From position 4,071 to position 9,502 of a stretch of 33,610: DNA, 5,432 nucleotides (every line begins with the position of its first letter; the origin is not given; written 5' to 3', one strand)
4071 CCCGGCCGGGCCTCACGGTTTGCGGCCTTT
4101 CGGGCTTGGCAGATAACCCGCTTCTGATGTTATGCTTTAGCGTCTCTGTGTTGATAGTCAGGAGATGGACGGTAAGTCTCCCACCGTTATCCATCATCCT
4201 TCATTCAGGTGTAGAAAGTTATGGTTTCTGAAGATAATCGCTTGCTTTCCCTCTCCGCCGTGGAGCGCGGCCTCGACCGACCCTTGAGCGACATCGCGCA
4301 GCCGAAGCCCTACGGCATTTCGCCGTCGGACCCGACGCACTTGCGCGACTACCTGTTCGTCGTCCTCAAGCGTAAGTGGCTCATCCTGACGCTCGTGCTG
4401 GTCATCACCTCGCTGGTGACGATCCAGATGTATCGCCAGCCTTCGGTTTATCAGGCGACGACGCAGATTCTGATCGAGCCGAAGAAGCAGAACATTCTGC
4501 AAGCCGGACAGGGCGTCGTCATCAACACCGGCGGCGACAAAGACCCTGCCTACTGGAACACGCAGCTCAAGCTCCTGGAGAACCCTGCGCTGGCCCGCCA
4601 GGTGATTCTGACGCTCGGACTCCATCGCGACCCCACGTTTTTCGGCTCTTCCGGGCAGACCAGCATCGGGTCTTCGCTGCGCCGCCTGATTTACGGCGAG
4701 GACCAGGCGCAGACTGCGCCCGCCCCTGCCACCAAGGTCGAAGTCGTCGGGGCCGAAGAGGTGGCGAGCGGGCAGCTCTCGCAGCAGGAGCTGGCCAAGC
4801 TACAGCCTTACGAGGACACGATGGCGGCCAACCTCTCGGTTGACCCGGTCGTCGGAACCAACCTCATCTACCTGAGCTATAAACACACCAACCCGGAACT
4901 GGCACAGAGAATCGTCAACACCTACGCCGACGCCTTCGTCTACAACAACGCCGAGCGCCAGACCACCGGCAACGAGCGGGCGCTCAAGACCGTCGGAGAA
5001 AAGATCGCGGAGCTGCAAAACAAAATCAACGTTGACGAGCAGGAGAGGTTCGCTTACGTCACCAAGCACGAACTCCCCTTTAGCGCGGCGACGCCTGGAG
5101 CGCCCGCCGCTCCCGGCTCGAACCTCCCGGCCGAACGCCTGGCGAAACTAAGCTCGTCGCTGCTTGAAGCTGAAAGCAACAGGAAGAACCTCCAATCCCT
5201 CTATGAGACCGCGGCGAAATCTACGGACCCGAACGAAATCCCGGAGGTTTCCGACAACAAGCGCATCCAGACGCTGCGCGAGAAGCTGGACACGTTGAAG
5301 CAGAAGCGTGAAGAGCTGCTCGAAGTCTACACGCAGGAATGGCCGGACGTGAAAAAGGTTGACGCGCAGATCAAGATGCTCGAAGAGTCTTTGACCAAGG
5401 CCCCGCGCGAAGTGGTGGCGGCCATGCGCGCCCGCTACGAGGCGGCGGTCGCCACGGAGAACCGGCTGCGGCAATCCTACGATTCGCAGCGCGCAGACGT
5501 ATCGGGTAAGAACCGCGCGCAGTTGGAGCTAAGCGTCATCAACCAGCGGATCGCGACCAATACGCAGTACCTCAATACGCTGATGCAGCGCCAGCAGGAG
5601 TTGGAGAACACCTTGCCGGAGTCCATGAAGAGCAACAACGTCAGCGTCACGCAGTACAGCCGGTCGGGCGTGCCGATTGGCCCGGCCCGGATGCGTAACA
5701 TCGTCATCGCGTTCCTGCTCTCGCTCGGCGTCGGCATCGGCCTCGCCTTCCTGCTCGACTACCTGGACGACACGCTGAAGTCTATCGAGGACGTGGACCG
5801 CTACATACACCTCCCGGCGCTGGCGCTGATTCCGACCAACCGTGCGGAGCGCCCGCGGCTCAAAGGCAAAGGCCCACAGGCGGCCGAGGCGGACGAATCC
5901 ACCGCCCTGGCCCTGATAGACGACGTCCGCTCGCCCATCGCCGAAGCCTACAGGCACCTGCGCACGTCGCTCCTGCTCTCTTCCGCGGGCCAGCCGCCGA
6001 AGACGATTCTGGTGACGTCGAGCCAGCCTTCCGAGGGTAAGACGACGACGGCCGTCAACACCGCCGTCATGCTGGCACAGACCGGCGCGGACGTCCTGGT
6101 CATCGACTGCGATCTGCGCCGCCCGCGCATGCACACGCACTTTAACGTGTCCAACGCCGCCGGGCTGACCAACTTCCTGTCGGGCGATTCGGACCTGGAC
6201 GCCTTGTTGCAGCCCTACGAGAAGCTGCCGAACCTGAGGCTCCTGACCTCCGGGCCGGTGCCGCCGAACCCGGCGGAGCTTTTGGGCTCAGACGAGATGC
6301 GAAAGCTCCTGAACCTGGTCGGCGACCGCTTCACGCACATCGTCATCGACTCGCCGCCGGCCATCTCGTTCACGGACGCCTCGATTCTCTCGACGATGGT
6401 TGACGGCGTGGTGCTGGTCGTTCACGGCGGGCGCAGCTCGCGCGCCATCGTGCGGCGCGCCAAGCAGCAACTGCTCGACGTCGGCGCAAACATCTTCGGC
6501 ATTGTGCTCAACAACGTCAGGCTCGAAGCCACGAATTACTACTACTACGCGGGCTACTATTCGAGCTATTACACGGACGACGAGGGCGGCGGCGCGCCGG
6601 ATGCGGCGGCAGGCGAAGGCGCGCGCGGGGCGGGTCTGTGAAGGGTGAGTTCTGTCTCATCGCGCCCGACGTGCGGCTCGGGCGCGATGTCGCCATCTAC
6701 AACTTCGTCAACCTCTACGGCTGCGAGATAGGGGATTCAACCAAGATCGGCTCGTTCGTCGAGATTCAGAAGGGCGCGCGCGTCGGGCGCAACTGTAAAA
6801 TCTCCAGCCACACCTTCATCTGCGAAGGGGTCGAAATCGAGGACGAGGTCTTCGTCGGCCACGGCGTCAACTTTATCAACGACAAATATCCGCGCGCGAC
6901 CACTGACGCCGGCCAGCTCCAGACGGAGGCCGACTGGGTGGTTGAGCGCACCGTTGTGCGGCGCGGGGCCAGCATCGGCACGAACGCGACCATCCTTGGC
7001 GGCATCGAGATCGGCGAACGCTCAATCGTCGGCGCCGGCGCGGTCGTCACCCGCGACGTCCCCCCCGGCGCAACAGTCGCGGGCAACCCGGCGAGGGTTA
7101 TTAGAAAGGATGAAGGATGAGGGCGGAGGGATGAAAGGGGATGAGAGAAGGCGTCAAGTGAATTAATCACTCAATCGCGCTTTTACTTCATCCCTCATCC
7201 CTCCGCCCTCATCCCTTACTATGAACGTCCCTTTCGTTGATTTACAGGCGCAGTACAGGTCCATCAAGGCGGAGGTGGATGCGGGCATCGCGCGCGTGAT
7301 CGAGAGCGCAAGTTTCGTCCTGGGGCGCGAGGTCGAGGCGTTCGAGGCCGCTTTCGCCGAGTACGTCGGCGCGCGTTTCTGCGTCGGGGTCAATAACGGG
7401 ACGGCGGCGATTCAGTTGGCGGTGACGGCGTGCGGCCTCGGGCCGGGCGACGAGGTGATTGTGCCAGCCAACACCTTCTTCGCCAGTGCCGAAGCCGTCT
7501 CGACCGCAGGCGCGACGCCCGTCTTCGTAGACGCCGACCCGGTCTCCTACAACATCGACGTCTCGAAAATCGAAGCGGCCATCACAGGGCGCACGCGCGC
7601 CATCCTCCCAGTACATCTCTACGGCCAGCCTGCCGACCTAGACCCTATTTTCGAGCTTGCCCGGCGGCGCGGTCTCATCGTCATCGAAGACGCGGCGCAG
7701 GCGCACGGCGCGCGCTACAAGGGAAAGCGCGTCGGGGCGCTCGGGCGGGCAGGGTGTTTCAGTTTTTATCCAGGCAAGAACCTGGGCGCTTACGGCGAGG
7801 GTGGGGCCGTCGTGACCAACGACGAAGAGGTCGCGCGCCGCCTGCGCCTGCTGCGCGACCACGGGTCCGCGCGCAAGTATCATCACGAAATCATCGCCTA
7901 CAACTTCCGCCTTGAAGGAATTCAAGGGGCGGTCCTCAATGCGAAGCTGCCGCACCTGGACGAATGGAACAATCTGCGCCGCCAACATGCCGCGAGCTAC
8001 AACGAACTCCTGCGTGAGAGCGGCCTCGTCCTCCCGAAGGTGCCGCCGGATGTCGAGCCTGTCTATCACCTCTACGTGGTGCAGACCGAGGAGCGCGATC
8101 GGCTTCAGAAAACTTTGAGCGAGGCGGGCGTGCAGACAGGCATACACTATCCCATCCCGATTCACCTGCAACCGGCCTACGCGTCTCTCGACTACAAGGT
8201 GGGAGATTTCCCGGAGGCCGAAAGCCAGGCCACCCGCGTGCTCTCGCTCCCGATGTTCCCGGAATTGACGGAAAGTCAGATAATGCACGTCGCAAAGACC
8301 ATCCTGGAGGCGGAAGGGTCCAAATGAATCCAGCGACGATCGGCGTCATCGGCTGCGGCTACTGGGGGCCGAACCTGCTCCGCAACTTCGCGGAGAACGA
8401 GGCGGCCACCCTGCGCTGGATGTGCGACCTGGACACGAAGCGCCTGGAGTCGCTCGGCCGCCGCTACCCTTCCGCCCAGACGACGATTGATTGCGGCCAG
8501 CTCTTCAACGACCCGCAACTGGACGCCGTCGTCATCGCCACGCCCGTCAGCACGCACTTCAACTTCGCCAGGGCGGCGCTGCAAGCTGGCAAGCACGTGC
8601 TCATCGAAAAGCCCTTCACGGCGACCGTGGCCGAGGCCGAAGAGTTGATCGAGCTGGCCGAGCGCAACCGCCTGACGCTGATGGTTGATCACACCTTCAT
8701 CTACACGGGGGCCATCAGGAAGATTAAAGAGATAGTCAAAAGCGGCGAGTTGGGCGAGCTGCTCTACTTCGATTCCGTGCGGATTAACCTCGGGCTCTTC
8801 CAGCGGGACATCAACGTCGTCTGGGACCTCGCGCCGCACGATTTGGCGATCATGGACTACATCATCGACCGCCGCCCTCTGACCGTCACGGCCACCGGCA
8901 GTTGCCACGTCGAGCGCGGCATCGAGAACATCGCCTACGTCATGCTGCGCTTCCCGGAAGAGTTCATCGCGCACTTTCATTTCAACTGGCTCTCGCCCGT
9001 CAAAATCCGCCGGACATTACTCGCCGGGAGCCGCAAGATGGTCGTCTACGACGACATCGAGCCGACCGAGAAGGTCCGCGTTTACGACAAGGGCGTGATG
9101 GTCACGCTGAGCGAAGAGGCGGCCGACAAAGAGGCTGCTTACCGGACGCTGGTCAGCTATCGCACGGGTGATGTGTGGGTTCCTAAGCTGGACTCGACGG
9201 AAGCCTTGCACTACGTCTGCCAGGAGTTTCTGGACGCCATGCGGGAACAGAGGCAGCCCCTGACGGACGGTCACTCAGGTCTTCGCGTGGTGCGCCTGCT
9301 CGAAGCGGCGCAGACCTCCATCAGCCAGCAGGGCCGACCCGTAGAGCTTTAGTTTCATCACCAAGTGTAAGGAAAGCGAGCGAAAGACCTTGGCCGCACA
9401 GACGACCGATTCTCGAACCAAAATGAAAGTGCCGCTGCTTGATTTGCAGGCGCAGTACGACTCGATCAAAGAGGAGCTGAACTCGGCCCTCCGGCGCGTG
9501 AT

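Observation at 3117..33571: Seven intergenic hairpins built from tandem heptanucleotide repeats, with a different heptamer at each locus but the same architecture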

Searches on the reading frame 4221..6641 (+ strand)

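Call 15: search_protein_families(library=pfam, proteins=[window:4221-6641:+])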
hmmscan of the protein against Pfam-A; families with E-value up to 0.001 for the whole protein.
window:4221-6641:+ (806 aa): 6 families
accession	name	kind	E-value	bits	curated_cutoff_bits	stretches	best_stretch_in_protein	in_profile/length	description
PF10609.15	ParA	-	9.6e-10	38.7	27.1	1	594-765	4-174/246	NUBPL iron-transfer P-loop NTPase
PF13614.12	AAA_31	-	1.1e-08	35.7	27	1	594-734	2-147/177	AAA domain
PF01656.29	CbiA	-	1.4e-07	32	25.4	1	596-770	1-87/125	CobQ/CobB/MinD/ParA nucleotide binding domain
PF02706.20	Wzz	-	7.6e-07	29.8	25.5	1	41-129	5-88/91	Chain length determinant protein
PF09140.17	MipZ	-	0.00017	21.4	20.7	1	596-644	3-51/262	ATPase MipZ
PF13807.11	GNVR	-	0.00073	19.8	27.7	0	445-511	14-79/82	G-rich domain on putative tyrosine kinase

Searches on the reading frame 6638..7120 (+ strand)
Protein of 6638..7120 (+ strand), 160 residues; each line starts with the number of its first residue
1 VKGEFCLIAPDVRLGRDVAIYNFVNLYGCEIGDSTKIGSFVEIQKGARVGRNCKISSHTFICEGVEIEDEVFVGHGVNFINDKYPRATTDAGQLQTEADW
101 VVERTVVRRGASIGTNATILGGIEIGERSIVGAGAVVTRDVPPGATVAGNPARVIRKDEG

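Call 15: search_protein_families(library=pfam, proteins=[window:6638-7120:+])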
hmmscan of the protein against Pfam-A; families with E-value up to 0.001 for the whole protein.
window:6638-7120:+ (160 aa): 5 families
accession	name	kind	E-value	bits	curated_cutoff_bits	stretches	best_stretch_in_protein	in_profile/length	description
PF00132.30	Hexapep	-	2.5e-22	78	27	3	105-139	2-36/36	Bacterial transferase hexapeptide (six repeats)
PF25084.1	LbH_EIF2B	-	2.7e-09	37.4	54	1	6-77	16-91/105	EIF2B subunit epsilon LbH domain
PF14602.12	Hexapep_2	-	9.3e-09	35.3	27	1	113-139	10-34/34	Hexapeptide repeat of succinyl-transferase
PF25087.1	GMPPB_C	-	0.00021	21.4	39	0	41-74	5-38/110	GMPPB C-terminal domain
PF24894.1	Hexapep_GlmU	-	0.0008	19.9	23.3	0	45-76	56-86/104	GlmU-like, C-terminal hexapeptide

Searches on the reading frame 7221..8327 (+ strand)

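Call 15: search_protein_families(library=pfam, proteins=[window:7221-8327:+])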
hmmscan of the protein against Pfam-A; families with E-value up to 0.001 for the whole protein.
window:7221-8327:+ (368 aa): 6 families
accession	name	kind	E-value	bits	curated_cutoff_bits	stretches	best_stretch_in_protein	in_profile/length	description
PF01041.23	DegT_DnrJ_EryC1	-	5.3e-127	424.4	19.8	1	15-361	3-359/360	DegT/DnrJ/EryC1/StrS aminotransferase family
PF00155.27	Aminotran_1_2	-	6e-10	39.3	19.7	1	38-215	44-248/361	Aminotransferase class I and II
PF00266.25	Aminotran_5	-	7.8e-06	25.5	21.5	1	25-163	32-181/371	Aminotransferase class-V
PF01212.27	Beta_elim_lyase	-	1.1e-05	25.3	27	1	36-162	32-173/288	Beta-eliminating lyase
PF01053.26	Cys_Met_Meta_PP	-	2e-05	23.8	27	1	38-165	54-181/381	Cys/Met metabolism PLP-dependent enzyme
PF01276.26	OKR_DC_1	-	0.00013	21.3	27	1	50-112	80-142/417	Orn/Lys/Arg decarboxylase, major domain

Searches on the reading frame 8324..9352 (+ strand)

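Call 15: search_protein_families(library=pfam, proteins=[window:8324-9352:+])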
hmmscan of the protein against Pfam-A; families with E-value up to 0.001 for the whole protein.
window:8324-9352:+ (342 aa): 4 families
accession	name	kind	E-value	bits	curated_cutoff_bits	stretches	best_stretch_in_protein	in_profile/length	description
PF01408.29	GFO_IDH_MocA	-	1.9e-26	93.5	24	1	6-123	3-120/120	Oxidoreductase family, NAD-binding Rossmann fold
PF22725.1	GFO_IDH_MocA_C3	-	5.3e-13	49.5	27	1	131-239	1-122/124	GFO/IDH/MocA C-terminal domain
PF02894.22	GFO_IDH_MocA_C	-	1.9e-07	31.5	22.9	1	135-342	1-218/218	Oxidoreductase family, C-terminal alpha/beta domain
PF03447.22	NAD_binding_3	-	9.8e-05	23.5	24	1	10-121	1-115/116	Homoserine dehydrogenase, NAD binding domain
